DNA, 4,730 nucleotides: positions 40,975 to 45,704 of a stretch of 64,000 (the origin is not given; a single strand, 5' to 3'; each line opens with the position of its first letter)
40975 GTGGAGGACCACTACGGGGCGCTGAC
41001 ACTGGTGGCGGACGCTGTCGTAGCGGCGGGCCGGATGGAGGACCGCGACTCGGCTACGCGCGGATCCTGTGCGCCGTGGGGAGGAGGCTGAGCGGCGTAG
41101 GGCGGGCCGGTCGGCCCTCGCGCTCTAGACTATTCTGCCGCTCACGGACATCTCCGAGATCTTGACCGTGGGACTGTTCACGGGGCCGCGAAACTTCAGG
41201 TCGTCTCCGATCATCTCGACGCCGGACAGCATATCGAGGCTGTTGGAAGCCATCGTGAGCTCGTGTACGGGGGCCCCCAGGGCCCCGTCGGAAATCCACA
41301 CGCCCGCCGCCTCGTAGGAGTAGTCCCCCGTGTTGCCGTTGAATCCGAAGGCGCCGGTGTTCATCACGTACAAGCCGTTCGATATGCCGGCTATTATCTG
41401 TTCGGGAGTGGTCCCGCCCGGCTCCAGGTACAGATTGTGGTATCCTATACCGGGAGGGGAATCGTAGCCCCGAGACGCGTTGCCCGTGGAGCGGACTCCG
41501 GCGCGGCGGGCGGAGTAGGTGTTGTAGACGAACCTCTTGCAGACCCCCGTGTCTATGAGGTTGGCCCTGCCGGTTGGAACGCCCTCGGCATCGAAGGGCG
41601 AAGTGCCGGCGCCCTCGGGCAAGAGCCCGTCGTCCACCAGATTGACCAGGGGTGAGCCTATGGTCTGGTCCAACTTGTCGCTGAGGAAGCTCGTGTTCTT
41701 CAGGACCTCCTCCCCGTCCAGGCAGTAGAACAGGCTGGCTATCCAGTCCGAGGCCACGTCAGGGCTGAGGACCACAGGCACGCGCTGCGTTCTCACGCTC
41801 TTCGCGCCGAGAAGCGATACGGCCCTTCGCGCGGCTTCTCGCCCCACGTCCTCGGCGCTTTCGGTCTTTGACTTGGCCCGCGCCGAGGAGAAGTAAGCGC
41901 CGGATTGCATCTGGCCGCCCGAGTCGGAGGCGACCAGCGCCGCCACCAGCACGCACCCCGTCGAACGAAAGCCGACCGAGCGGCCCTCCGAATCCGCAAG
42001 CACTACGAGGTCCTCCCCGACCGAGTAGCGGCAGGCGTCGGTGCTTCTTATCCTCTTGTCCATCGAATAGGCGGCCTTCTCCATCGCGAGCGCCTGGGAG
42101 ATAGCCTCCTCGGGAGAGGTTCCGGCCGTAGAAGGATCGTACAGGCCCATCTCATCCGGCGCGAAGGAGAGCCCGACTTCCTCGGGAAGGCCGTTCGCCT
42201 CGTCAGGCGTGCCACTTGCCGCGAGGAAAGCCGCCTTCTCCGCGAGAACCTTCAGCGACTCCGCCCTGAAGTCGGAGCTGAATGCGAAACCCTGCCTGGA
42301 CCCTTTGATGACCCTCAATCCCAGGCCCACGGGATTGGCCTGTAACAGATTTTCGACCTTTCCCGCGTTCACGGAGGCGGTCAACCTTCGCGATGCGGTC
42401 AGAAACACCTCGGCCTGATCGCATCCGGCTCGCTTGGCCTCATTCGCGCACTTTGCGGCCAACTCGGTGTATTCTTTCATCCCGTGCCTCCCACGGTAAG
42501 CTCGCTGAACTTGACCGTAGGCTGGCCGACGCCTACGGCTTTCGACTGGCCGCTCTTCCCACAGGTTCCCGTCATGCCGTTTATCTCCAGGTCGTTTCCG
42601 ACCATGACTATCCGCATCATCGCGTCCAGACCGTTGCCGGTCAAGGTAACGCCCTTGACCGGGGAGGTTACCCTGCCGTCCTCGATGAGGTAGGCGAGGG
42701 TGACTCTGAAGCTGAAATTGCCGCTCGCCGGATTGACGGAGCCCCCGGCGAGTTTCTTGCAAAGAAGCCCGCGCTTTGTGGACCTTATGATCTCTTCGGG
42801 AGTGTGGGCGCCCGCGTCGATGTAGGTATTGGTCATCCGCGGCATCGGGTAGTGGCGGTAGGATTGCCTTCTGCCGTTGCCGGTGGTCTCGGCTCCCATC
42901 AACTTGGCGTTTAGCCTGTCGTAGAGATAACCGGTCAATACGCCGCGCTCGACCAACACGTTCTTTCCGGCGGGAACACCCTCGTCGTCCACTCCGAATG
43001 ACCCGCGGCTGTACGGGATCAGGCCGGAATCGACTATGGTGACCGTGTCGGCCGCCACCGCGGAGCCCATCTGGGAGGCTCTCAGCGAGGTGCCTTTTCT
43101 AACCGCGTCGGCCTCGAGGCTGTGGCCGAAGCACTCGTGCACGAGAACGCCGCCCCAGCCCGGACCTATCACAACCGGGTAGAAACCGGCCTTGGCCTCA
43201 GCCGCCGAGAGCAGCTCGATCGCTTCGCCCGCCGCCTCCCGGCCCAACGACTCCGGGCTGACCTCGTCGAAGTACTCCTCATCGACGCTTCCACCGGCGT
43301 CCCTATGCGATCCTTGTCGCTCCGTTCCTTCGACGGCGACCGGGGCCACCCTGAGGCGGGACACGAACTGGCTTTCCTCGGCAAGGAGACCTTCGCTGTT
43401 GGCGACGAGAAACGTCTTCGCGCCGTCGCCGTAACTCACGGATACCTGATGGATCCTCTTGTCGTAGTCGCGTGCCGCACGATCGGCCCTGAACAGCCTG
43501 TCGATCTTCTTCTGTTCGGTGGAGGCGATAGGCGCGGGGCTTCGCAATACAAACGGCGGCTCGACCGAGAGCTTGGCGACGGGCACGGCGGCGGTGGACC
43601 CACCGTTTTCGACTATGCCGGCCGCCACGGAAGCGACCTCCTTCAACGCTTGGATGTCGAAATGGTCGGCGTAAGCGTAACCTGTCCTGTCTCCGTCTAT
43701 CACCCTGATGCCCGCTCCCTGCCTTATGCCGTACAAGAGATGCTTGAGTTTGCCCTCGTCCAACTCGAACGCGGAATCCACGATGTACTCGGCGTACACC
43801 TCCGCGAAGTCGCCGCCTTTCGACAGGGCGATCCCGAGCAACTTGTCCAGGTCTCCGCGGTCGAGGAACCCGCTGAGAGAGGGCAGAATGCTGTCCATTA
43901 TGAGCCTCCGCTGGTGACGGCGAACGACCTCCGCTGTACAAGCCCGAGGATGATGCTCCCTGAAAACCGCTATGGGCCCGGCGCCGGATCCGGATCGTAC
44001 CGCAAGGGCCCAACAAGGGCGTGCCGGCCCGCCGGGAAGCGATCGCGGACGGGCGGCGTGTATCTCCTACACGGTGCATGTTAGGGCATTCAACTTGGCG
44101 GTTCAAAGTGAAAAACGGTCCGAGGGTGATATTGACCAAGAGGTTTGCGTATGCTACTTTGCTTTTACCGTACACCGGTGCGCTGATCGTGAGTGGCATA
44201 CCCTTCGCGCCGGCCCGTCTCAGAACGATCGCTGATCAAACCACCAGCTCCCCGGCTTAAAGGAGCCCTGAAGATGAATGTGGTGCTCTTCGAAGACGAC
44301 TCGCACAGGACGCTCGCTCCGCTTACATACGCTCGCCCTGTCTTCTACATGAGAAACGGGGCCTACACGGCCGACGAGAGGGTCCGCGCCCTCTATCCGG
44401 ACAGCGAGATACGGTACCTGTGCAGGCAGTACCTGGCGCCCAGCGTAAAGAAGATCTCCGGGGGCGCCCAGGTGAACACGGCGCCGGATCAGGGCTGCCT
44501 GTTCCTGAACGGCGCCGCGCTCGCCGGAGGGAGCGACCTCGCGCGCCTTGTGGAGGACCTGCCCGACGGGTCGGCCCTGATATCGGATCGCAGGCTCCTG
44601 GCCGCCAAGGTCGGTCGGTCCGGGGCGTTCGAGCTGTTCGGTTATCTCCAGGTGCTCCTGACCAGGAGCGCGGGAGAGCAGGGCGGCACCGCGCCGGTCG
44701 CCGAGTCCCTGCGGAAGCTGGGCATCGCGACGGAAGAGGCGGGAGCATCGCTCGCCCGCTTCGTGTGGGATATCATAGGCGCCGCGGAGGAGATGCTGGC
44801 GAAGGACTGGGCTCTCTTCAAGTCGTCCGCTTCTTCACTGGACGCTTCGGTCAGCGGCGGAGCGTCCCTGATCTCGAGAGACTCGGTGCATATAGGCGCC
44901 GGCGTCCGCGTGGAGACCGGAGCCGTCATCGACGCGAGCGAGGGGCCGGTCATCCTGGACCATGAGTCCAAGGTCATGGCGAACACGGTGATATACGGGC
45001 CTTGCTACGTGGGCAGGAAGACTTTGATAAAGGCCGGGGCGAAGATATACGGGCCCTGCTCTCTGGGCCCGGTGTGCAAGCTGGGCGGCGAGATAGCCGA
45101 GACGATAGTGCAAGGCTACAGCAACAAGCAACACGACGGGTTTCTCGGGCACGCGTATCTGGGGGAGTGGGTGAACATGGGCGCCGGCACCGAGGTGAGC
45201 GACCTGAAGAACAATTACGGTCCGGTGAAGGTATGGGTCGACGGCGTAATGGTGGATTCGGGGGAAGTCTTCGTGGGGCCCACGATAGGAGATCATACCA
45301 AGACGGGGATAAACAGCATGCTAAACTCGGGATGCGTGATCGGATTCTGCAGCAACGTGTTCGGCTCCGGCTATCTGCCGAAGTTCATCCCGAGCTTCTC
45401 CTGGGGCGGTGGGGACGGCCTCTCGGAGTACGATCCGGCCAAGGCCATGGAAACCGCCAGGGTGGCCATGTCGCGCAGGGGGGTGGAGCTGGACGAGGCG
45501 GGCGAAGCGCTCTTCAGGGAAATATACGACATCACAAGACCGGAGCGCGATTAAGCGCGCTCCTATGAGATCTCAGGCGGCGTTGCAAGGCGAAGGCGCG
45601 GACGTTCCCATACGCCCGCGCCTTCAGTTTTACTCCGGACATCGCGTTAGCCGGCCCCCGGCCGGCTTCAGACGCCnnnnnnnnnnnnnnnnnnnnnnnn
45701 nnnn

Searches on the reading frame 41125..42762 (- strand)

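Call 43: search_protein_families(library=pfam, proteins=[window:41125-42762:-], max_evalue=0.01)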
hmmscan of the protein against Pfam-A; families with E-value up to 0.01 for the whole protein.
window:41125-42762:- (545 aa): 3 families
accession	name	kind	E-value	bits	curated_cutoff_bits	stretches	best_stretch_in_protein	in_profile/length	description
PF19289.4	PmbA_TldD_3rd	-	1.2e-69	234.3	22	1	325-542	1-220/220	PmbA/TldA metallopeptidase C-terminal domain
PF19290.4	PmbA_TldD_2nd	-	6.8e-16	59.1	20.9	1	215-318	6-109/109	PmbA/TldA metallopeptidase central domain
PF01523.21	PmbA_TldD_1st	-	7.9e-12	45.6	20.9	1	117-181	1-65/65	PmbA/TldA metallopeptidase domain 1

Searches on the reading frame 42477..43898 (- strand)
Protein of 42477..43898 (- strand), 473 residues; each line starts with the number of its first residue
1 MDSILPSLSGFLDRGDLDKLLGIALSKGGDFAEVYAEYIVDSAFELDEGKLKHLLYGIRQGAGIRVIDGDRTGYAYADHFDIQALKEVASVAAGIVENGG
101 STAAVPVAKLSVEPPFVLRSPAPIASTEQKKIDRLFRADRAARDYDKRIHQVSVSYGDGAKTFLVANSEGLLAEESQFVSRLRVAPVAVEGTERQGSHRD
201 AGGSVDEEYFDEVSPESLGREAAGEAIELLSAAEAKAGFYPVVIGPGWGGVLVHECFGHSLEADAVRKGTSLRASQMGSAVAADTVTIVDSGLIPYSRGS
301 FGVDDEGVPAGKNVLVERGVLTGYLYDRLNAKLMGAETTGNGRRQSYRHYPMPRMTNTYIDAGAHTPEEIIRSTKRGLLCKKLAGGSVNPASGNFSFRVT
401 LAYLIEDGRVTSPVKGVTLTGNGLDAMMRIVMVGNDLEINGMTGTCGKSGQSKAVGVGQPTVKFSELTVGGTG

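Call 43: search_protein_families(library=pfam, proteins=[window:42477-43898:-], max_evalue=0.01)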
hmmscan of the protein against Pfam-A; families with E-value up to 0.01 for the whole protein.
window:42477-43898:- (473 aa): 3 families
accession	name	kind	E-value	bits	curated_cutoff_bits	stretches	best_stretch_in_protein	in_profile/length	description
PF19289.4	PmbA_TldD_3rd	-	1.2e-71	240.8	22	1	238-471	2-220/220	PmbA/TldA metallopeptidase C-terminal domain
PF19290.4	PmbA_TldD_2nd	-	1.1e-15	58.5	20.9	1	127-230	7-109/109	PmbA/TldA metallopeptidase central domain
PF01523.21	PmbA_TldD_1st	-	2.1e-11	44.2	20.9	1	32-93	1-62/65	PmbA/TldA metallopeptidase domain 1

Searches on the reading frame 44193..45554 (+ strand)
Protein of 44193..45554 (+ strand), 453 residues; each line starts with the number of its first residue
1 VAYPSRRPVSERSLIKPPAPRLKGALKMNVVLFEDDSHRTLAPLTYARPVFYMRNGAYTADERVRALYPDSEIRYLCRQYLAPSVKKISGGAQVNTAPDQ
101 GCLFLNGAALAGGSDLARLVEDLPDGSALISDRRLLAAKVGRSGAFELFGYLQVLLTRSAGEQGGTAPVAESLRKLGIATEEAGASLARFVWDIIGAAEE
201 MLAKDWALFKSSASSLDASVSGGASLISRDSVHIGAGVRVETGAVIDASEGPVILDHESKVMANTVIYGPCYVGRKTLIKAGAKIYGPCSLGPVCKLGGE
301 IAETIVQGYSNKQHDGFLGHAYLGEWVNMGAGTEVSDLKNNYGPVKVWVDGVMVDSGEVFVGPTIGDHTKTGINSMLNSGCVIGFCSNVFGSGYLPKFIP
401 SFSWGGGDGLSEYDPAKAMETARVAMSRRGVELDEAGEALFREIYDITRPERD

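Call 42: search_protein_families(library=pfam, proteins=[window:44193-45554:+], max_evalue=0.00001)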
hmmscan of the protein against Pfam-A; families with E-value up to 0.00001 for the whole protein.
window:44193-45554:+ (453 aa): 2 families
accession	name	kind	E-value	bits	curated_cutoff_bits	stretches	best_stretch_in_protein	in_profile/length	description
PF13562.11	NTP_transf_4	-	2.9e-22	79.9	27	1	30-211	1-150/153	Sugar nucleotidyl transferase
PF00132.30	Hexapep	-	2.6e-11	43.2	27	0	259-286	8-35/36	Bacterial transferase hexapeptide (six repeats)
